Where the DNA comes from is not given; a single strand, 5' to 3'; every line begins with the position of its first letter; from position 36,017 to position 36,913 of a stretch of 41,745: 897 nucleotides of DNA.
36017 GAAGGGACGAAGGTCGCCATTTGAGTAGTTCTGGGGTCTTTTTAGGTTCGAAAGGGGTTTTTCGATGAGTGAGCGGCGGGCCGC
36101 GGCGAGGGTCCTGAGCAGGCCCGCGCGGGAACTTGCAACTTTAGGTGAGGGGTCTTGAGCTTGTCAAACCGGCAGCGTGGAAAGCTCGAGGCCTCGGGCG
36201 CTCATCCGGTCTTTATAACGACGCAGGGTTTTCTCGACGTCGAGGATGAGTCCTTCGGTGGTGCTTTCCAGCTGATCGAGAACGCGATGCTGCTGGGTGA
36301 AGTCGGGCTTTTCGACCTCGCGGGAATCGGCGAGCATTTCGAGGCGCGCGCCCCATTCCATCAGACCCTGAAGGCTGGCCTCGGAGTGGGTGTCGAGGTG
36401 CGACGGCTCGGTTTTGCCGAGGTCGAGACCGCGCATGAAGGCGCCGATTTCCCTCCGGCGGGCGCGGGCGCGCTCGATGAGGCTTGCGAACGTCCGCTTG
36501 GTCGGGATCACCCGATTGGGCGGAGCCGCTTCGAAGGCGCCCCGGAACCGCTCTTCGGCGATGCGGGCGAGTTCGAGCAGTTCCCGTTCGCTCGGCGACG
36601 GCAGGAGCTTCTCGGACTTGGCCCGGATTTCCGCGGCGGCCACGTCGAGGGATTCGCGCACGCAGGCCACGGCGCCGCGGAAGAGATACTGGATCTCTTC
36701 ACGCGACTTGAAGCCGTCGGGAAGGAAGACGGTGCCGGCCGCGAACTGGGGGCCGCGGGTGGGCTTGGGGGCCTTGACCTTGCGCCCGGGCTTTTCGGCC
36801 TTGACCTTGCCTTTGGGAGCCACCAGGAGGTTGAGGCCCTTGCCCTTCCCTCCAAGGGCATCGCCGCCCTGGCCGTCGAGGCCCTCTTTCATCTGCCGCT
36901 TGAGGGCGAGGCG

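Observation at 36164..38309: Spo11/Topo VI-A-type gene paired with a histone-H1-like Lys/Ala-rich protein instead of a GHKL Top6B, sitting upstream of rplM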

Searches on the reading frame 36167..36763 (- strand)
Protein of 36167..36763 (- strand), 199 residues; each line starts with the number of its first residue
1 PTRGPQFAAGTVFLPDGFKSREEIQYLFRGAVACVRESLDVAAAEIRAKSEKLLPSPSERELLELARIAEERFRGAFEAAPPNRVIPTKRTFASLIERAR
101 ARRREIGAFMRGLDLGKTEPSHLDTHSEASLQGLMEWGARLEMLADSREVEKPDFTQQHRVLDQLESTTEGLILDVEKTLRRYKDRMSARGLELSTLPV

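Call 26: search_solved_structures(query=A1, max_evalue=10)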
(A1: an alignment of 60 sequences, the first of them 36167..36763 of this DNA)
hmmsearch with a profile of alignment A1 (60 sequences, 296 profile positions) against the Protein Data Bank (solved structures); distinct sequences matched with E-value up to 10: 6.
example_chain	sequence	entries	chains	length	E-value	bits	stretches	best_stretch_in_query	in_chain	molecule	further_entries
6hem_A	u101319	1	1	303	0.05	16.4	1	226-279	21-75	Ubiquitin carboxyl-terminal hydrolase 25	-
6h4k_A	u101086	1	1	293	0.079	15.7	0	228-279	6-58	Ubiquitin carboxyl-terminal hydrolase 25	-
3jvi_A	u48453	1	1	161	1.1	12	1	262-284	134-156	Protein tyrosine phosphatase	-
3ido_A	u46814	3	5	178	1.3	11.8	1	262-284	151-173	Protein tyrosine phosphatase | Protein tyrosine phosphatase, putative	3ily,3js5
7v4t_C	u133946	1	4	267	5.2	9.7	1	5-99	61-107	Capsid protein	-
7fd2_C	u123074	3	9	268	5.3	9.7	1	5-99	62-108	capsid protein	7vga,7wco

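Call 32: predict_structure(alignment_id=A1)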
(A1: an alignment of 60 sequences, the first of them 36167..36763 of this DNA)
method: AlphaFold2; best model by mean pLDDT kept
length: 199 residues; sequences in the alignment: 60
mean_pLDDT: 84.5   pTM: 0.84
mean pLDDT of the five models: 84.5, 82.8, 82.0, 81.4, 81.2
residues with pLDDT >= 90: 105; 70-90: 70; 50-70: 14; < 50: 10
segments of 3 or more residues with pLDDT < 50: 1-7
pLDDT, mean of each block of 10 residues (from residue 1): 43 81 94 88 89 79 92 81 74 92 94 90 93 93 88 84 91 94 90 60
secondary structure, 60 per line:
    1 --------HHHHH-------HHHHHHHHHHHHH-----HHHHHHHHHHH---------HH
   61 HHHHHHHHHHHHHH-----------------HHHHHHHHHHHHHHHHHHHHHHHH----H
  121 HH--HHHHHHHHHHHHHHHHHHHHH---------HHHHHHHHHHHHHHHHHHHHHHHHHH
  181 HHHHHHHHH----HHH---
elements in order: H9-13 H21-33 H39-49 H59-74 H92-115 H125-145 H155-189

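Call 34: fold_search(model_id=the predicted structure, library=pdb)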
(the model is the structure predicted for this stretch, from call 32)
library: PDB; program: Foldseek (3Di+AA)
matches with E <= 10: 91; with E <= 0.001: 0
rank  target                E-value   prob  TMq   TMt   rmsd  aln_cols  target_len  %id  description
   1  4gyt_A                3.7e-02  1.00  0.46  0.51   8.8       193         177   16  Crystal structure of lpg0076 protein from Legionella pneumophila (released 2012-09-26)
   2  3bjb_A                8.8e-01  0.10  0.19  0.21  17.2       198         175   15  Crystal structure of a TetR transcriptional regulator from Rhodococcus sp. RHA1 (released 2007-12-18)
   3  7ug6_b                1.1e+00  0.25  0.26  0.13   8.6       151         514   14  Cryo-EM structure of pre-60S ribosomal subunit, unmethylated G2922 (released 2022-12-21)
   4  5l0d_D                1.3e+00  0.16  0.27  0.29  10.3       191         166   15  Human Metavinculin(residues 959-1130) in complex with PIP2 (released 2016-08-31)
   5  5l0g_C                1.8e+00  0.28  0.33  0.37  10.0       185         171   14  Human metavinculin MVt Q971R, R975D, T978R mutant (residues 959-1134) in complex with PIP2 (released 2016-08-31)
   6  1izm                  2.1e+00  0.72  0.50  0.57   6.8       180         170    9  Structure of ygfB from Haemophilus influenzae (HI0817), a Conserved Hypothetical Protein (released 2003-12-02)
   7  3myi                  2.1e+00  0.12  0.23  0.27  10.4       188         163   15  Human metavinculin tail domain (released 2010-05-26)
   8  3h2v_B                2.4e+00  0.16  0.30  0.34  10.9       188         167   14  Human raver1 RRM1 domain in complex with human vinculin tail domain Vt (released 2009-07-28)
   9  8v87_b                2.5e+00  0.21  0.31  0.16   8.3       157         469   12  60S ribosome biogenesis intermediate (Dbp10 post-catalytic structure - Overall map) (released 2024-05-01)
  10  5msj_R                2.5e+00  0.07  0.19  0.19  16.0       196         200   13  Mouse PA28alpha (released 2017-09-13)
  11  7xp0                  2.6e+00  0.04  0.16  0.16  19.1       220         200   17  Crystal structure of PmiR from Pseudomonas aeruginosa (released 2023-04-12)
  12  5l0i                  2.8e+00  0.12  0.26  0.29  11.1       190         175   14  Human metavinculin MVt R975W cardiomyopathy-associated mutant (residues 959-1134) (released 2016-08-31)
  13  2q0t_B                2.8e+00  0.04  0.17  0.15  17.0       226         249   11  Crystal structure of a putative gamma-carboxymuconolactone decarboxylase subunit (bxe_b0980) from burkholderia xenovor (released 2007-06-12)
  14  3h2v_C                2.9e+00  0.12  0.27  0.31  10.4       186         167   14  Human raver1 RRM1 domain in complex with human vinculin tail domain Vt (released 2009-07-28)
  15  7dr6_D                2.9e+00  0.08  0.22  0.21  13.5       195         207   13  PA28alpha-beta in complex with immunoproteasome (released 2021-01-20)
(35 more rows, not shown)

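Call 35: search_protein_families(library=pfam, alignment_id=A1, max_evalue=1)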
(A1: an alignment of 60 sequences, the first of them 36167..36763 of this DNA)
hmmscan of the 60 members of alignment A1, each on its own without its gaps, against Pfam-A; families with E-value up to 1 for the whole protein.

A. member 1, window:36167-36763:- (199 aa): 1 family
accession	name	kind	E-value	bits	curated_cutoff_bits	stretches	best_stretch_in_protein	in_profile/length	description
PF16087.11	DUF4817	-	0.26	11.4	22.6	0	72-100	25-49/55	Helix-turn-helix domain (DUF4817)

B. families by the number of members that match (of 60 scanned): 10 families
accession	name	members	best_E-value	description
PF15070.11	GOLGA2L5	2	0.032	Putative golgin subfamily A member 2-like protein 5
PF12867.12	DinB_2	2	0.093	DinB superfamily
PF16087.11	DUF4817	2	0.2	Helix-turn-helix domain (DUF4817)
PF06667.17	PspB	2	0.87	Phage shock protein B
PF11716.13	MDMPI_N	1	0.042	Mycothiol maleylpyruvate isomerase N-terminal domain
PF24430.1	DUF7553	1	0.091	Family of unknown function (DUF7553)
PF09731.14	Mitofilin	1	0.14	Mitochondrial inner membrane protein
PF09744.14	RH1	1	0.2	RILP homology 1 domain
PF21271.2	SNX17-31_F2_FERM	1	0.3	Sortin nexin 17/31, FERM domain, F2 lobe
PF16526.10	CLZ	1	0.7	C-terminal leucine zipper domain of cyclic nucleotide-gated channels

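Call 45: search_protein_representatives(alignment_id=A1)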
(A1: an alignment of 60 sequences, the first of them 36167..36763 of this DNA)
Query: 60 sequences, 296 profile positions. Proteins with E-value up to 0.001 (for the whole library): 60; up to 1e-10: 51; up to 1e-30: 31. The best 60 are listed.
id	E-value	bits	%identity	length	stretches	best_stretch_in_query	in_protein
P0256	1.3e-109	382.7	-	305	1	11-295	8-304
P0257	1.4e-107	376.0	-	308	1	3-295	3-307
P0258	7.5e-107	373.7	-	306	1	1-294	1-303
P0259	1.2e-105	369.7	-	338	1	10-293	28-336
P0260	4.2e-103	361.4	-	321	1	5-296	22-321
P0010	4.9e-102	357.9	-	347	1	1-295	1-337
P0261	8.8e-101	353.7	-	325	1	10-295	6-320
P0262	1.9e-99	349.4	-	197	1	104-295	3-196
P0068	4.9e-99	348.0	-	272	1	91-295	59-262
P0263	1.3e-98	346.6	-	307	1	4-295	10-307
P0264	1.5e-98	346.5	-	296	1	110-295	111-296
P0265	8.1e-97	340.7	-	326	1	5-295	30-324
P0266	4.1e-92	325.3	-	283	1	11-293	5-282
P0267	1.1e-82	294.3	-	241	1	147-295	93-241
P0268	9.7e-76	271.5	-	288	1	4-238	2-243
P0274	5.4e-59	216.6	-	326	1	171-285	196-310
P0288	5.8e-21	91.7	-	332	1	91-289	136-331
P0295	3.7e-15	72.7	-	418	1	124-285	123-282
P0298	1.3e-14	70.9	-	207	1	117-288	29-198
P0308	7.4e-08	48.7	-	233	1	123-290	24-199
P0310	3.9e-05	39.7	-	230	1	128-251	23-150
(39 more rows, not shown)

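Call 47: search_protein_families(library=pfam, proteins=[P0308, P0310, P0295, P0288, P0298, P0274], max_evalue=0.1)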
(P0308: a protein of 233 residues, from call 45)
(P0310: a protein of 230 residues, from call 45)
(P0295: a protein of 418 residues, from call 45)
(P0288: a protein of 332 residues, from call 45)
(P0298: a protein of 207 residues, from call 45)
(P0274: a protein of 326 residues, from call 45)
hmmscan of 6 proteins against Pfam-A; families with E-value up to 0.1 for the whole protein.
P0308 (233 aa): 2 families
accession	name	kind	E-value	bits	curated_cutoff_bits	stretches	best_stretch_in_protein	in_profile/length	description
PF03695.18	UPF0149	-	0.00037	21.1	25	1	33-149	28-144/181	Uncharacterised protein family (UPF0149)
PF02810.21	SEC-C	-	0.00045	20.5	20.4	1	214-230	2-18/19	SEC-C motif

P0310 (230 aa): 1 family
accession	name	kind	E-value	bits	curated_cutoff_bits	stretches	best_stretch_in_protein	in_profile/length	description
PF02810.21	SEC-C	-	2.7e-10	40.3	20.4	1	212-228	1-17/19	SEC-C motif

P0295 (418 aa): 1 family
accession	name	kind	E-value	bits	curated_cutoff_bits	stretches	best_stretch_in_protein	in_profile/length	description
PF04461.18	DUF520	-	3.3e-08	34.3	23.2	1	323-407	12-98/161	Protein of unknown function (DUF520)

P0288 (332 aa): 1 family
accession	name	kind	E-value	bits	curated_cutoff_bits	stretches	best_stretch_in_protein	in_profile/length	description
PF03544.19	TonB_C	-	0.0017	19.2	24.6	1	60-119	12-71/79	Gram-negative bacterial TonB protein C-terminal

P0298 (207 aa): 0 families

P0274 (326 aa): 0 families

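Call 48: search_solved_structures(query=P0308, max_evalue=10)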
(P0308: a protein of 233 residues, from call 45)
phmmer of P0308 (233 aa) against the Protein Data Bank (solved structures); distinct sequences matched with E-value up to 10: 4.
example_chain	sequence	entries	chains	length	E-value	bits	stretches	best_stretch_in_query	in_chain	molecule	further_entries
9l6b_C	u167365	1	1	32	0.072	16.3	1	205-229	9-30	UPF0225 protein YchJ -C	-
1sx0_A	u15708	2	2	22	0.47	13.7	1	211-228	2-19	SecA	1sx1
4za6_A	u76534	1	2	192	1.1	12.4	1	41-79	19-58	TetR family transcriptional regulator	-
1tm6_A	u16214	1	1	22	3.5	10.8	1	212-228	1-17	Preprotein translocase secA subunit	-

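Call 49: search_solved_structures(query=P0310, max_evalue=10)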
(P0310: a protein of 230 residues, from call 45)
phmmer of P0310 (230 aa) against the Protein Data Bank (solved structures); distinct sequences matched with E-value up to 10: 8.
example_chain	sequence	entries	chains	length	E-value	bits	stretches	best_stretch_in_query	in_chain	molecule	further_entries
9l6b_C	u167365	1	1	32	6.1e-08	36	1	209-228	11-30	UPF0225 protein YchJ -C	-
1sx0_A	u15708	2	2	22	1.8e-06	31.1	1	209-227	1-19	SecA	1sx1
1ozb_I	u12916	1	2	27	1.9e-05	27.9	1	209-227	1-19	Preprotein translocase secA subunit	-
1tm6_A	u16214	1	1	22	4e-05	26.8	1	211-227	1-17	Preprotein translocase secA subunit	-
3iqy_A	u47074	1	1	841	0.00019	24.5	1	202-228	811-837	Protein translocase subunit secA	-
1tf2_A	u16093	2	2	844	0.00019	24.5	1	202-228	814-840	Preprotein translocase secA subunit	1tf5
2i9w_A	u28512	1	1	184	0.036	17.1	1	210-228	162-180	Hypothetical protein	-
1euf_A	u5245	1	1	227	1.1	12.3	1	12-104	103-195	DUODENASE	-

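Call 50: find_homologous_proteins(query=P0308, max_evalue=0.001)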
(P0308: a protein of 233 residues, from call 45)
Query P0308 (233 aa): 14 proteins with E <= 0.001 among 8000 candidates.
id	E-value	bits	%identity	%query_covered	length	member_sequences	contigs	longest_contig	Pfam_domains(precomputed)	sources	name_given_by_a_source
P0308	2.3e-146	504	100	100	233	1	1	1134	-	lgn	-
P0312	1.7e-75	272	61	100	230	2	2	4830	-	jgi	-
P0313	2.2e-72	262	61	97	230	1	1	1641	-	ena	-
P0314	3.5e-72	261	60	99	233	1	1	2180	-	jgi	jgi:hypothetical protein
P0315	2.2e-71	258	60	99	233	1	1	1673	-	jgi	jgi:hypothetical protein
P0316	3.4e-71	258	59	100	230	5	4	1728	-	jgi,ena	-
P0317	2.0e-70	255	59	98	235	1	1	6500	-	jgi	jgi:hypothetical protein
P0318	6.5e-68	247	58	100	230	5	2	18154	-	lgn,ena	-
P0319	7.7e-67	244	61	94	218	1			-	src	-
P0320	6.5e-66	241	58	94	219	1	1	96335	-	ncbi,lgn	-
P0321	3.8e-59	218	54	97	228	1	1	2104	-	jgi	jgi:hypothetical protein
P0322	2.4e-57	213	55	94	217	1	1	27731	-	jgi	jgi:hypothetical protein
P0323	5.1e-55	205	59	85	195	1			-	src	-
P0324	7.3e-28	116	54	47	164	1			-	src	-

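Call 53: search_protein_families(library=pfam, alignment_id=A2, max_evalue=0.1)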
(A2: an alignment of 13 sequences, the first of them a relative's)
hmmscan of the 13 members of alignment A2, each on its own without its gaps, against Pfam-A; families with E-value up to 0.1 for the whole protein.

A. member 1, P0308 (233 aa): 2 families
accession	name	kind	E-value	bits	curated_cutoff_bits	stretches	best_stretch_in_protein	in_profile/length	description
PF03695.18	UPF0149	-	0.00037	21.1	25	1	33-149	28-144/181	Uncharacterised protein family (UPF0149)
PF02810.21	SEC-C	-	0.00045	20.5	20.4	1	214-230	2-18/19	SEC-C motif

B. families by the number of members that match (of 13 scanned): 3 families
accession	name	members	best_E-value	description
PF02810.21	SEC-C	12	2.7e-10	SEC-C motif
PF03695.18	UPF0149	9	4.5e-05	Uncharacterised protein family (UPF0149)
PF19969.4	VMAP-M8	1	0.0018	vWA-MoxR associated protein middle region (VMAP-M) 8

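Call 56: find_encoding_contigs(protein=P0298, flank=6000, max_places=3)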
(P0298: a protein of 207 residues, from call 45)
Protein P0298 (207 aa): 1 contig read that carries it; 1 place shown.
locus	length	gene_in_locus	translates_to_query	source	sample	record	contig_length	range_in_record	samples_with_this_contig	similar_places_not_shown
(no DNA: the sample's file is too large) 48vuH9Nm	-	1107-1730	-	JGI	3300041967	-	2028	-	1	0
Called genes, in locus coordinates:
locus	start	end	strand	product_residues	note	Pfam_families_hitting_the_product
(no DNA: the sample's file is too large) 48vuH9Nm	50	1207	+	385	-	-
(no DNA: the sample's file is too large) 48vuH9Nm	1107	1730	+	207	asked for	-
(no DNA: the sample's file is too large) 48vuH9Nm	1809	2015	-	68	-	PF02481:DNA_processg_A (weak)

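Call 57: find_encoding_contigs(protein=P0320, flank=6000, max_places=2)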
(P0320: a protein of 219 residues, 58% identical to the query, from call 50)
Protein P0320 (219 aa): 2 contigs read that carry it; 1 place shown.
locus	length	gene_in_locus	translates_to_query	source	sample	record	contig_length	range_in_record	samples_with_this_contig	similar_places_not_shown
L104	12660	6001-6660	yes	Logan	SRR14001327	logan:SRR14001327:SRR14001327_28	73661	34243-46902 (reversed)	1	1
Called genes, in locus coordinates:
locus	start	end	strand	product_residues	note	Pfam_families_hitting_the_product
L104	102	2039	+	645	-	PF13717:Zn_ribbon_4, PF14237:GYF_2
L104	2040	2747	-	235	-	-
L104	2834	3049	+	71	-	PF00364:Biotin_lipoyl, PF25917:BSH_RND (weak), PF25919:BSH_CusB (faint), PF25973:BSH_CzcB (faint), PF25997:BSH_YhbJ (weak), PF25984:BSH_YknX (faint)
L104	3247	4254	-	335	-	PF02470:MlaD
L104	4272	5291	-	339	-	PF02470:MlaD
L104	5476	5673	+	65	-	PF00477:LEA_5 (weak), PF10685:KGG (faint)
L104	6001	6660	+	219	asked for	-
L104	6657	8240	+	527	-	PF00496:SBP_bac_5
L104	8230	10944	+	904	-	PF17202:sCache_3_3, PF00672:HAMP, PF01590:GAF, PF13185:GAF_2, PF13492:GAF_3, PF02518:HATPase_c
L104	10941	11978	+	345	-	PF00072:Response_reg, PF00990:GGDEF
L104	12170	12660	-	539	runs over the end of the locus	PF07719:TPR_2 (faint)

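Call 70: search_solved_structures(query=A2, max_evalue=10)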
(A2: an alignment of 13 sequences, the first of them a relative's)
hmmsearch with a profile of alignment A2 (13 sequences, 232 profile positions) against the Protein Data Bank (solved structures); distinct sequences matched with E-value up to 10: 9.
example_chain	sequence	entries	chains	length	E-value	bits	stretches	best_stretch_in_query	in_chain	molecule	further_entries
9l6b_C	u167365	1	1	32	1.9e-06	31.1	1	209-229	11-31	UPF0225 protein YchJ -C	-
1sx0_A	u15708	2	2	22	4.6e-05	26.6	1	209-229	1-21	SecA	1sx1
3iqy_A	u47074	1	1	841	0.00012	25.2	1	198-229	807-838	Protein translocase subunit secA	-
1tf2_A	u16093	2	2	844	0.00013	25.2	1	198-229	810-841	Preprotein translocase secA subunit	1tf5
1tm6_A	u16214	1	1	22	0.00028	24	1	211-230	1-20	Preprotein translocase secA subunit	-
1ozb_I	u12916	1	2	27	0.00039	23.6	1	210-230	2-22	Preprotein translocase secA subunit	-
2i9w_A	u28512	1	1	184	0.008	19.3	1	209-229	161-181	Hypothetical protein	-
3k4t_A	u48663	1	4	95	0.89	12.6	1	133-189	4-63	Virion-associated protein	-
3f6n_A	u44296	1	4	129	1.1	12.3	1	133-189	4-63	Virion-associated protein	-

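Call 74: find_encoding_contigs(protein=P0288, flank=6000, max_places=3)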
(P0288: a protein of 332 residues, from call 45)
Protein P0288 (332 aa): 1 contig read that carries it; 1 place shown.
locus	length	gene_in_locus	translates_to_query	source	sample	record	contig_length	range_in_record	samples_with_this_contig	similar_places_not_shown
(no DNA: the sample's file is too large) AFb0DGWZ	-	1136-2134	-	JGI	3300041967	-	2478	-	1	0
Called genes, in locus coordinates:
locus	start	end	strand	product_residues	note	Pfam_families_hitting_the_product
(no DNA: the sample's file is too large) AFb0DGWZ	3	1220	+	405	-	?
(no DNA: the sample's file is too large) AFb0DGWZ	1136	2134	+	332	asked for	-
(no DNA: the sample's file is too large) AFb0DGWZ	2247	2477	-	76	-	?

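Call 75: find_encoding_contigs(protein=P0295, flank=6000, max_places=3)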
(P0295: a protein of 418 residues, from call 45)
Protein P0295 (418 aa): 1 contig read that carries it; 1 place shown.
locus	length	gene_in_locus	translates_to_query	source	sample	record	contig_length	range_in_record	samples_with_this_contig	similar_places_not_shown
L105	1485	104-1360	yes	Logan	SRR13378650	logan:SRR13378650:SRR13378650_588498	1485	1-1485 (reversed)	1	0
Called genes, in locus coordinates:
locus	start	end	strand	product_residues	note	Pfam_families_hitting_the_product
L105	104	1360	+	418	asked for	PF04461:YajQ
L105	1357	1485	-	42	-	?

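Call 89: predict_structure(alignment_id=A4)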
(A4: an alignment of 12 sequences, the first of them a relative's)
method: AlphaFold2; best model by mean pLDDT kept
length: 233 residues; sequences in the alignment: 12
mean_pLDDT: 84.6   pTM: 0.81
mean pLDDT of the five models: 84.6, 83.9, 80.5, 80.3, 76.6
residues with pLDDT >= 90: 122; 70-90: 73; 50-70: 33; < 50: 5
segments of 3 or more residues with pLDDT < 50: 1-4
pLDDT, mean of each block of 10 residues (from residue 1): 54 90 93 94 86 92 93 92 88 61 84 95 89 92 96 92 84 91 93 90 69 59 73 67
secondary structure, 60 per line:
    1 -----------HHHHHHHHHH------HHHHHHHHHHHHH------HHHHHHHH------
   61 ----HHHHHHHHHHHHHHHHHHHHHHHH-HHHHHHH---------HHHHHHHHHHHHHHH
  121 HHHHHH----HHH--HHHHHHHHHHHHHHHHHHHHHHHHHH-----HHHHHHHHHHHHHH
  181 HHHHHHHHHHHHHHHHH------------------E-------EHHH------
elements in order: H12-21 H28-40 H47-54 H65-88 H90-96 H106-126 H136-161 H167-197
